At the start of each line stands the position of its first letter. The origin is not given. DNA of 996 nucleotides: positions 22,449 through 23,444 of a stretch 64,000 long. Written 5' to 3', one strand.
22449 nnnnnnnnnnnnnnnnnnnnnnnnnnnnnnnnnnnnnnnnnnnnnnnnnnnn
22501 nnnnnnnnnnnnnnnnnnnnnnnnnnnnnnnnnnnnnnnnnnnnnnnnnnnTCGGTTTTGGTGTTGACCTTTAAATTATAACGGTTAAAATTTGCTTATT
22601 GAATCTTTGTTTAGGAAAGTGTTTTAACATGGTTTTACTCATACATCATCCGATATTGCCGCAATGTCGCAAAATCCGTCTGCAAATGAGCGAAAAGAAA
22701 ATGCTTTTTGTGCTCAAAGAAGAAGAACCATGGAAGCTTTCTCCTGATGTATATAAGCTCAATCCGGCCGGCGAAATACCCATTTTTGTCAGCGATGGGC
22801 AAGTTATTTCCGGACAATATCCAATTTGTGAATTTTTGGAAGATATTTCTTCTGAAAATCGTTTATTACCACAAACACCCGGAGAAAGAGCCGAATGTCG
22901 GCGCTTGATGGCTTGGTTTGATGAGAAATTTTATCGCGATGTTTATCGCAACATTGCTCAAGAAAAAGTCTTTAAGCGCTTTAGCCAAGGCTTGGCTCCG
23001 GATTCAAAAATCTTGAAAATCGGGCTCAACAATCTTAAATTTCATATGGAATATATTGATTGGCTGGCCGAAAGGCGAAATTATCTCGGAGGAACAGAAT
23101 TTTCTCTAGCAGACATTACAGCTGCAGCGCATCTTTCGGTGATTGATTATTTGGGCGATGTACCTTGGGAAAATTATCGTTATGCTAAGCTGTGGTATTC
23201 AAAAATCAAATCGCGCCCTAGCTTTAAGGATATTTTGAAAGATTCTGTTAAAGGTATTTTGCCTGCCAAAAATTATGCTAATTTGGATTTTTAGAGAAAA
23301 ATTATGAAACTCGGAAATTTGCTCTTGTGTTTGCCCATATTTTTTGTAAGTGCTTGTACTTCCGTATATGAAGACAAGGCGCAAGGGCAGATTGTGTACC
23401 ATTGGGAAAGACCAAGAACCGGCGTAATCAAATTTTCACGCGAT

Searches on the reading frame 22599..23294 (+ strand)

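Call 51: search_protein_families(library=pfam, proteins=[window:22599-23294:+], max_evalue=0.001)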
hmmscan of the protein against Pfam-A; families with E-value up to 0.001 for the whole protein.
window:22599-23294:+ (231 aa): 4 families
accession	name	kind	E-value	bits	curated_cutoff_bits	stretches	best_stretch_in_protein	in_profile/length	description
PF13409.12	GST_N_2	-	4.7e-09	37.2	25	1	21-82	3-69/70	Glutathione S-transferase, N-terminal domain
PF13417.12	GST_N_3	-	2.4e-05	25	22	1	14-87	1-74/75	Glutathione S-transferase, N-terminal domain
PF00043.30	GST_C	-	0.00064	20.4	20.7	0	155-207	37-93/93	Glutathione S-transferase, C-terminal domain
PF13410.11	GST_C_2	-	0.00069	20.1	24.9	0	152-191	14-57/69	Glutathione S-transferase, C-terminal domain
